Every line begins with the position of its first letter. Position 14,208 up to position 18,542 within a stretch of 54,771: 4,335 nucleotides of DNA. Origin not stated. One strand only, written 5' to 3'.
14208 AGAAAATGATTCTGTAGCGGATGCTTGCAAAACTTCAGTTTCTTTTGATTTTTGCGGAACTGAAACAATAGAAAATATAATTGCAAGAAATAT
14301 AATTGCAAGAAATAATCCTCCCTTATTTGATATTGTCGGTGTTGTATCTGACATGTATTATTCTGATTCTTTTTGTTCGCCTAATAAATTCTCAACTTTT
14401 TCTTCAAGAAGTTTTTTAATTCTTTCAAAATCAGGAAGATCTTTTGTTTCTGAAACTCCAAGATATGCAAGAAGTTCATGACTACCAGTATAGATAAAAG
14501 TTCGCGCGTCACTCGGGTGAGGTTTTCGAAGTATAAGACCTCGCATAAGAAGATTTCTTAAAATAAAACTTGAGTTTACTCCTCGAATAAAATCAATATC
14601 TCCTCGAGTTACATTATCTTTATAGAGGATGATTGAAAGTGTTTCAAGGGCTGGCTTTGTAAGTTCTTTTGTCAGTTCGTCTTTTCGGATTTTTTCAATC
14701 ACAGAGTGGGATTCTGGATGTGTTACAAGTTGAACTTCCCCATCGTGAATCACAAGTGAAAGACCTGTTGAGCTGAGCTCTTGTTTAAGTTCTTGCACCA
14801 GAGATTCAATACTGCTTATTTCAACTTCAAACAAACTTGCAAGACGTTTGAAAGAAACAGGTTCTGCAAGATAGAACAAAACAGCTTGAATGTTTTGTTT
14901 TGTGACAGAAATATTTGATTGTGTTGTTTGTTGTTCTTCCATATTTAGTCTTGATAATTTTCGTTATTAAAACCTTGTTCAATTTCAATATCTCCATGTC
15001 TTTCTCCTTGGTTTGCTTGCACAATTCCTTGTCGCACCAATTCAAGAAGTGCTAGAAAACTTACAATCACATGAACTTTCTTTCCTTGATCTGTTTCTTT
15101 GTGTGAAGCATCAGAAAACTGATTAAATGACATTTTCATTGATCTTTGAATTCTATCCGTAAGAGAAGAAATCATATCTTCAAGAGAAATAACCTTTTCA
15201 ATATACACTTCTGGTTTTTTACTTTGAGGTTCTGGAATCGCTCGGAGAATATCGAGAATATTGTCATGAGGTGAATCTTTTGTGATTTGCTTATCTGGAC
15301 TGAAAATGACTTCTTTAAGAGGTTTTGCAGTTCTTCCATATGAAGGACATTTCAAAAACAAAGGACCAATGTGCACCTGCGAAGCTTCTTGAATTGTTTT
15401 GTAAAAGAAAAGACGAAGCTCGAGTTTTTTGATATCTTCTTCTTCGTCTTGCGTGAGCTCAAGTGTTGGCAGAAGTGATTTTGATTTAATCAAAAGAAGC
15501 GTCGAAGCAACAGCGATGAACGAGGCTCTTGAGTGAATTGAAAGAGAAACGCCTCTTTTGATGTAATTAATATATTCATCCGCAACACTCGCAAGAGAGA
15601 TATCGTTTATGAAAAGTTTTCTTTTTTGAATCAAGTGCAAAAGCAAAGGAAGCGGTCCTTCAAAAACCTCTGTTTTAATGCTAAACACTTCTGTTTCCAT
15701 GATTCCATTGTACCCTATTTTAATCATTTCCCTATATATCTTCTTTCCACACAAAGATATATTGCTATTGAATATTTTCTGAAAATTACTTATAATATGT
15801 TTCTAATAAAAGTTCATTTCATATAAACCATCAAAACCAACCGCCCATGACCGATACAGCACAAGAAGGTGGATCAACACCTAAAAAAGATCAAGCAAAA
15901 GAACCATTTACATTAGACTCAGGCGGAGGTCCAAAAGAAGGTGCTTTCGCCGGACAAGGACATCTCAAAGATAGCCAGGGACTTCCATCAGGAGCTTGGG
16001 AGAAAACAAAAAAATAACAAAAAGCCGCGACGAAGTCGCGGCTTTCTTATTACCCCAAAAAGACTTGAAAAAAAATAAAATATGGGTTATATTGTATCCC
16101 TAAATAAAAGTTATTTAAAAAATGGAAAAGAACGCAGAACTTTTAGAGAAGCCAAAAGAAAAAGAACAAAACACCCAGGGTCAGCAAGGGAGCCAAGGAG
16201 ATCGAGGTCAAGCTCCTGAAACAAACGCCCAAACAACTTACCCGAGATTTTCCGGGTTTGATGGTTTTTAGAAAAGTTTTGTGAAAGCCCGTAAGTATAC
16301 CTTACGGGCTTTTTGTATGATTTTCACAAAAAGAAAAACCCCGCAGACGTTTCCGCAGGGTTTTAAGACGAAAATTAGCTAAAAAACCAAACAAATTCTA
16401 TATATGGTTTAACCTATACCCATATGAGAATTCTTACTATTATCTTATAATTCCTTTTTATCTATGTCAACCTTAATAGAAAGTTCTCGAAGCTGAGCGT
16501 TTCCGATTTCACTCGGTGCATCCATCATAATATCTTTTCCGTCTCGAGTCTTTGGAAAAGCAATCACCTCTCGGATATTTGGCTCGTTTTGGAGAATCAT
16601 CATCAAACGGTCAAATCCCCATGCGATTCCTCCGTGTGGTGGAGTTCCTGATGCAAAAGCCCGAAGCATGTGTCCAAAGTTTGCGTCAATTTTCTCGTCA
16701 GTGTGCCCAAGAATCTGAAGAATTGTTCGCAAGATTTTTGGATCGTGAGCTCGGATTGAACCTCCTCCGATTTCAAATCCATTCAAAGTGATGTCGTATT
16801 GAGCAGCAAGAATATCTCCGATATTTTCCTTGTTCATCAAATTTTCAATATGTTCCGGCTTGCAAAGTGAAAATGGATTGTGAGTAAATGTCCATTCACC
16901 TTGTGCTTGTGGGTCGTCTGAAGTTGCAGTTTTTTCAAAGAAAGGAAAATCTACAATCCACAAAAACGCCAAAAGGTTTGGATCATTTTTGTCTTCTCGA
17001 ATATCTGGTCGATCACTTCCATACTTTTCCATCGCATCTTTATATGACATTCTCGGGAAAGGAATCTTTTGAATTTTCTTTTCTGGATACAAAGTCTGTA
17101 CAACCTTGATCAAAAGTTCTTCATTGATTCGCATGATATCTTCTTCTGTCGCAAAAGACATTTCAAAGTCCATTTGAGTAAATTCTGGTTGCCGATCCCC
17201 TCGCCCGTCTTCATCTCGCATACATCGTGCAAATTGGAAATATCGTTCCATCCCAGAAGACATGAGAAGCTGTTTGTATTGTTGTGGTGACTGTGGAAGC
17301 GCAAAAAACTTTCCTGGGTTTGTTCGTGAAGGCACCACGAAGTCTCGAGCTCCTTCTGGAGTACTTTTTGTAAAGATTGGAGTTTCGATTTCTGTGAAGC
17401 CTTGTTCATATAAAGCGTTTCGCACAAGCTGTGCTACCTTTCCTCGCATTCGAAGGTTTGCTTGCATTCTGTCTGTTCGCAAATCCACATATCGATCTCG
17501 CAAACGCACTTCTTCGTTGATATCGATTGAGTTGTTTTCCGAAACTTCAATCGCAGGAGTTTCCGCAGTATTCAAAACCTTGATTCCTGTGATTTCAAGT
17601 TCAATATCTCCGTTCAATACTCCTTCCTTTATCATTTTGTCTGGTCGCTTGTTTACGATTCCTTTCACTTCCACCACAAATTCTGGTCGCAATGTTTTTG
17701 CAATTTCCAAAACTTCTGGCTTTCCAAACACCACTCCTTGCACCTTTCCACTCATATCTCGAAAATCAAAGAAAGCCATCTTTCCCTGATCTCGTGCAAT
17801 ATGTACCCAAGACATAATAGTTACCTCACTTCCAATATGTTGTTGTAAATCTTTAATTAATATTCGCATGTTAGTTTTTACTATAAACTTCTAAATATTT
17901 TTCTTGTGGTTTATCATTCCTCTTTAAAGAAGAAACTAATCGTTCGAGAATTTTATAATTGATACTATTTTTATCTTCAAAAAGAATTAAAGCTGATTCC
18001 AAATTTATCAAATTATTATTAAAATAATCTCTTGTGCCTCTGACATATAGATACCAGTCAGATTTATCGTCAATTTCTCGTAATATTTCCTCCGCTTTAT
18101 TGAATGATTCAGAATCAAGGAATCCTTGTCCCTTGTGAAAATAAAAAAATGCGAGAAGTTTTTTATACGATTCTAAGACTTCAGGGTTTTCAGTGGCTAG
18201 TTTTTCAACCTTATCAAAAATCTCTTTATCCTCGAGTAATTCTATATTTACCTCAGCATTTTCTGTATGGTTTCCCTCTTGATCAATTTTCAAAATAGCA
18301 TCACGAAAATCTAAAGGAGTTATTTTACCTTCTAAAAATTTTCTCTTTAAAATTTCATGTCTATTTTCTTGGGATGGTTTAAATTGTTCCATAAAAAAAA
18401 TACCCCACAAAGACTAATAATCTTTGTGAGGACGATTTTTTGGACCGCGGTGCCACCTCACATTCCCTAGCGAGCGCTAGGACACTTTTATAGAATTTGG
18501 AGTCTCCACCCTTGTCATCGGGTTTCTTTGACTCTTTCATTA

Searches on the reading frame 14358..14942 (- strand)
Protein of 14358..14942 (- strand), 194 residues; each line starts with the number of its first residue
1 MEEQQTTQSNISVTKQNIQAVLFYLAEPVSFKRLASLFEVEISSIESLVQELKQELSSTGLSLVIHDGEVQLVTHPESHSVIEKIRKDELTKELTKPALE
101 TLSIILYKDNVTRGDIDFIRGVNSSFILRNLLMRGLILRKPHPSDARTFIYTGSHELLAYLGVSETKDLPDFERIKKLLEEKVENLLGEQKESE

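Call 7: search_protein_families(library=pfam, proteins=[window:14358-14942:-], max_evalue=0.01)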
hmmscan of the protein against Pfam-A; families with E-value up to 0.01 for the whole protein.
window:14358-14942:- (194 aa): 3 families
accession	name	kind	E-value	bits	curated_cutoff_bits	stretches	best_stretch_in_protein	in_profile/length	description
PF04079.22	SMC_ScpB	-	1.1e-35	123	27.4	1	17-171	2-159/160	Segregation and condensation complex subunit ScpB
PF01047.28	MarR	-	0.00012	22.3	24.6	1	94-148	1-58/59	MarR family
PF05043.19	Mga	-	0.0098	16.9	21.1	0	19-63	20-65/87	Mga helix-turn-helix domain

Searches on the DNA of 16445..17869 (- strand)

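Call 50: search_rna_families(sources=[L003, L008, L007, L011, L028, L041, L055, L078, L058, L085, L094, L099, L115, L118], threshold=evalue, max_evalue=0.01)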
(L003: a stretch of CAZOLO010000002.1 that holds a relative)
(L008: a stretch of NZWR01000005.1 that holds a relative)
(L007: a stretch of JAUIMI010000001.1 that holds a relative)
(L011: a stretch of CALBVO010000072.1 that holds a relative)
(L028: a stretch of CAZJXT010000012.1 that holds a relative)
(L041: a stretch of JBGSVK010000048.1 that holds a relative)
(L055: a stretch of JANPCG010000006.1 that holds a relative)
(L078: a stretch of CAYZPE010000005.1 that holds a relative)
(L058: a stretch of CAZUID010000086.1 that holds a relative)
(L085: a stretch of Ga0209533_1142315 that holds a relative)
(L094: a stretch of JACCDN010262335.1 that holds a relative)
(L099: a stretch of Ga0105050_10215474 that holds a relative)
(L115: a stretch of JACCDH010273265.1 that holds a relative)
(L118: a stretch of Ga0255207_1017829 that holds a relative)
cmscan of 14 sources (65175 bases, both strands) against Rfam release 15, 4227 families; matches with E-value up to 0.01: 9.
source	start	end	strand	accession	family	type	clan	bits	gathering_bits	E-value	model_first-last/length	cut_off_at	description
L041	2767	2934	+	RF00230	T-box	Cis-reg; leader;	-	58.6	93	3.5e-10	1-219/219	no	T-box leader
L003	2192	2440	+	RF00230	T-box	Cis-reg; leader;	-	52.2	93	1.6e-08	1-219/219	no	T-box leader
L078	2791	2926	+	RF00230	T-box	Cis-reg; leader;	-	49.2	93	9.5e-08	1-219/219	no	T-box leader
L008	2728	2940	+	RF00230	T-box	Cis-reg; leader;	-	36.8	93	0.00015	1-219/219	no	T-box leader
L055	2755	2928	+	RF00230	T-box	Cis-reg; leader;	-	36.6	93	0.00016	1-219/219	no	T-box leader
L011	2754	2946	+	RF00230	T-box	Cis-reg; leader;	-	35.8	93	0.00027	1-219/219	no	T-box leader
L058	1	89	+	RF00230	T-box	Cis-reg; leader;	-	35.4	93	0.00034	114-219/219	5'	T-box leader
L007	2371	2583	+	RF00230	T-box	Cis-reg; leader;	-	34.6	93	0.00053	1-219/219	no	T-box leader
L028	2760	2935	+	RF00230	T-box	Cis-reg; leader;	-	31.4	93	0.0037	1-219/219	no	T-box leader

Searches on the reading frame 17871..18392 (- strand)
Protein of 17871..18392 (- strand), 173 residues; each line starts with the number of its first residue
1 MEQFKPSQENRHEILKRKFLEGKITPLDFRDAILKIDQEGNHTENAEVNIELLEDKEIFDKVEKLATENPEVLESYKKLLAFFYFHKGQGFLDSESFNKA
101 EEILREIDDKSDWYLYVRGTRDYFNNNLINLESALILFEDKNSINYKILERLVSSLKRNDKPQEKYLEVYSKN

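Call 7: search_protein_families(library=pfam, proteins=[window:17871-18392:-], max_evalue=0.01)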
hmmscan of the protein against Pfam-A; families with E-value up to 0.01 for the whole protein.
window:17871-18392:- (173 aa): 0 families

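Call 8: search_protein_families(library=ncbifam, proteins=[window:17871-18392:-], max_evalue=0.01)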
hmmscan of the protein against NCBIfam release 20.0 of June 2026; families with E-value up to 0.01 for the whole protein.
window:17871-18392:- (173 aa): 0 families

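Call 53: find_encoding_contigs(protein=window:17871-18392:-, flank=2000, max_places=6)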
Protein window:17871-18392:- (173 aa): 2 contigs read that carry it; 1 place shown.
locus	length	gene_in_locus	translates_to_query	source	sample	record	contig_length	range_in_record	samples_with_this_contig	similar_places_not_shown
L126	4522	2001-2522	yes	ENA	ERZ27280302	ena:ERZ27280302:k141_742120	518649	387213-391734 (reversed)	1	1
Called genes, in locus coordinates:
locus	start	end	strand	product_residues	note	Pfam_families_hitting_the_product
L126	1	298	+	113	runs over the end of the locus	-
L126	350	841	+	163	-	PF01625:PMSR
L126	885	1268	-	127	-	-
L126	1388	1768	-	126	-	-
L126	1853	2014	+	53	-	-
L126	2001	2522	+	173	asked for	-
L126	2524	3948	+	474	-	PF01336:tRNA_anti-codon, PF00152:tRNA-synt_2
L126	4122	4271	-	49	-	-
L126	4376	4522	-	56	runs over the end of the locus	-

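Call 59: search_protein_families(library=pfam, proteins=[window:17871-18392:-], max_evalue=0.1)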
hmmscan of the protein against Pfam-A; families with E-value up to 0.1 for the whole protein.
window:17871-18392:- (173 aa): 0 families

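Call 60: search_protein_families(library=padloc, proteins=[window:17871-18392:-], max_evalue=0.1)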
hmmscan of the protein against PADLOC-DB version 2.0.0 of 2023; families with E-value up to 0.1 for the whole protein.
window:17871-18392:- (173 aa): 0 families

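Call 61: find_homologous_proteins(query=window:17871-18392:-, max_evalue=0.001)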
Query window:17871-18392:- (173 aa): 3 proteins with E <= 0.001 among 141 candidates.
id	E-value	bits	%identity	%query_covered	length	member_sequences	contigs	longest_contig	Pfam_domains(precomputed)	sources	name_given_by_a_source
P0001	5.3e-96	337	92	100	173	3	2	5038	-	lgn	-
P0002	9.8e-79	281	74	100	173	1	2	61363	-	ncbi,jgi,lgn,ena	-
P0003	7.6e-54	200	59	99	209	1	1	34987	-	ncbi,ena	-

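Call 62: find_encoding_contigs(protein=P0002, flank=2500, max_places=2)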
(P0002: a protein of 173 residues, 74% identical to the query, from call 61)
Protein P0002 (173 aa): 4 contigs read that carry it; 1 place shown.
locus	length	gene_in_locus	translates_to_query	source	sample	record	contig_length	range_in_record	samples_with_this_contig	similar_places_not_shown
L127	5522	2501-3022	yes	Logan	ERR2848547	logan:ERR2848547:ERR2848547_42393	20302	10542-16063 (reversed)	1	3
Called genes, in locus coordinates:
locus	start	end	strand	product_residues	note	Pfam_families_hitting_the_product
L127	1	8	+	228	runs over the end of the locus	-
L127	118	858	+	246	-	PF04402:SIMPL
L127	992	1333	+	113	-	-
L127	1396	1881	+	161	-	PF01625:PMSR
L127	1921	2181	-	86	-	-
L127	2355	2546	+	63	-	-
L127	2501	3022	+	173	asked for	-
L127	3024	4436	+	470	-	PF01336:tRNA_anti-codon, PF00152:tRNA-synt_2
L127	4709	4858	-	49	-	-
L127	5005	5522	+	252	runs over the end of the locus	PF02616:SMC_ScpA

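Call 63: find_encoding_contigs(protein=P0003, flank=2500, max_places=2)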
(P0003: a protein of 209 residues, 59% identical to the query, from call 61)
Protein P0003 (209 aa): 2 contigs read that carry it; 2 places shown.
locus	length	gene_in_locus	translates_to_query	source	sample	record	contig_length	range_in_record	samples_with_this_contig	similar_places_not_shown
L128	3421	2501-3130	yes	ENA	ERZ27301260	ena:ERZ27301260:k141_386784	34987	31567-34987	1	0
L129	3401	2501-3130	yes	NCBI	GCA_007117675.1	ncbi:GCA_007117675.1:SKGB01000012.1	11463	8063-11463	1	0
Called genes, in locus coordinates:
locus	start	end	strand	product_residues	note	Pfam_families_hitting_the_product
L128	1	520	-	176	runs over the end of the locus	PF01936:NYN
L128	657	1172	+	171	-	-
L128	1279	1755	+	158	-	-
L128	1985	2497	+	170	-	PF00293:NUDIX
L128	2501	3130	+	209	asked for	-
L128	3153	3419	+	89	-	?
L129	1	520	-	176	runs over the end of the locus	PF01936:NYN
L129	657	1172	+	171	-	-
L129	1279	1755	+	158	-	-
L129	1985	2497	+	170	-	PF00293:NUDIX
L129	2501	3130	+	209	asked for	-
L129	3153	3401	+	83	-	?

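Call 64: find_encoding_contigs(protein=P0001, flank=2500, max_places=2)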
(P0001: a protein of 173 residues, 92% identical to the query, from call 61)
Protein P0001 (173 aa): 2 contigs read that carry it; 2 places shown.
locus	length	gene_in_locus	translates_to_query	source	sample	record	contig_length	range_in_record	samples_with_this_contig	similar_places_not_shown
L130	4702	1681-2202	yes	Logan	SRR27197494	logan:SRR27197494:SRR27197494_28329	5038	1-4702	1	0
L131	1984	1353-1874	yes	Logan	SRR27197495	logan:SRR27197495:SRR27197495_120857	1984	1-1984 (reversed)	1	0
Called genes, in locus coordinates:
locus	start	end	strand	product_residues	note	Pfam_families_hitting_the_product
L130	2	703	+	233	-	?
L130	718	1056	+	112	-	-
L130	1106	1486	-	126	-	-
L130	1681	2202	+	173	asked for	-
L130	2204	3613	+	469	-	PF01336:tRNA_anti-codon, PF00152:tRNA-synt_2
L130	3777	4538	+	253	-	PF02616:SMC_ScpA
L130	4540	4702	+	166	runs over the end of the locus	?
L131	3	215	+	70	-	?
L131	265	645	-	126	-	-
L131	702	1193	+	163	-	PF01625:PMSR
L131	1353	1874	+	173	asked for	-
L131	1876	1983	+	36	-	?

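Call 84: predict_structure(alignment_id=A4)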
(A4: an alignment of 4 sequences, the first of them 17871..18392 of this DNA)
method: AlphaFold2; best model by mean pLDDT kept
length: 173 residues; sequences in the alignment: 4
mean_pLDDT: 87.9   pTM: 0.83
mean pLDDT of the five models: 87.9, 84.2, 82.9, 82.6, 81.4
residues with pLDDT >= 90: 115; 70-90: 45; 50-70: 7; < 50: 6
segments of 3 or more residues with pLDDT < 50: 1-6
pLDDT, mean of each block of 10 residues (from residue 1): 47 94 95 88 87 96 95 95 92 90 95 94 89 93 91 82 78 66
secondary structure, 60 per line:
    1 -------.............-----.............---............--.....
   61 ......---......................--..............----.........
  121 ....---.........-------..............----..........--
elements in order: H8-20 H26-38 H42-53 H56-66 H70-91 H94-107 H112-124 H128-136 H144-157 H162-171

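Call 86: fold_search(model_id=the predicted structure, library=pdb)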
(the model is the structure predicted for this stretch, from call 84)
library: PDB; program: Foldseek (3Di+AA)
matches with E <= 10: 717; with E <= 0.001: 0
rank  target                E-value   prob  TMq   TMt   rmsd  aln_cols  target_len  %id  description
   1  8bbe_D                1.7e-01  0.99  0.44  0.15   8.0       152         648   12  Structure of the IFT-A complex; IFT-A2 module (released 2022-12-21)
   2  4zlh_B                2.4e-01  0.72  0.35  0.21  13.8       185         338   13  Structure of the LapB cytoplasmic domain at 2 angstroms (released 2015-11-11)
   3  8e0n_C                2.5e-01  0.77  0.33  0.33  11.7       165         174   15  Homotrimeric variant of tcTRP9, BGL18 (released 2023-04-12)
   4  6ait_C                2.5e-01  0.54  0.30  0.15  12.8       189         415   13  Crystal structure of E. coli BepA (released 2018-12-26)
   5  6ejn_A                2.7e-01  0.84  0.39  0.28  11.4       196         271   13  The KLC2 TPR domain bound to the JIP3 leucine zipper domain (released 2018-09-05)
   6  5cwm                  2.7e-01  0.72  0.31  0.26  12.0       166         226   15  Crystal structure of de novo designed helical repeat protein DHR64 (released 2015-12-16)
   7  3q15_B                2.7e-01  0.72  0.35  0.22  11.9       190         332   18  Crystal Structure of RapH complexed with Spo0F (released 2011-02-23)
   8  8eoi_B                2.7e-01  0.66  0.31  0.20  12.9       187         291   12  Structure of a human EMC:human Cav1.2 channel complex in GDN detergent (released 2023-05-24)
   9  8e0l_C                2.7e-01  0.47  0.27  0.29  13.4       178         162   16  Homotrimeric variant of tcTRP9, BGL06 (released 2023-04-12)
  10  5fjy_A                3.4e-01  0.92  0.47  0.35   7.3       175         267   15  Crystal structure of mouse kinesin light chain 2 (residues 161-480) (released 2016-02-24)
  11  3q15_A                3.4e-01  0.75  0.37  0.21  12.0       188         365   17  Crystal Structure of RapH complexed with Spo0F (released 2011-02-23)
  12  7ado_B                3.4e-01  0.69  0.35  0.25  14.0       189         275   16  Cryo-EM structure of human ER membrane protein complex in lipid nanodiscs (released 2020-12-02)
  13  8e0n_E                4.0e-01  0.63  0.33  0.33  11.8       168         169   15  Homotrimeric variant of tcTRP9, BGL18 (released 2023-04-12)
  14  6ejn_B                4.2e-01  0.75  0.39  0.29  11.9       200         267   13  The KLC2 TPR domain bound to the JIP3 leucine zipper domain (released 2018-09-05)
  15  4y6c                  4.2e-01  0.69  0.38  0.33  11.1       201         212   13  Q17M crystal structure of Podosopora anserina putative kinesin light chain nearly identical TPR-like repeats (released 2015-10-07)
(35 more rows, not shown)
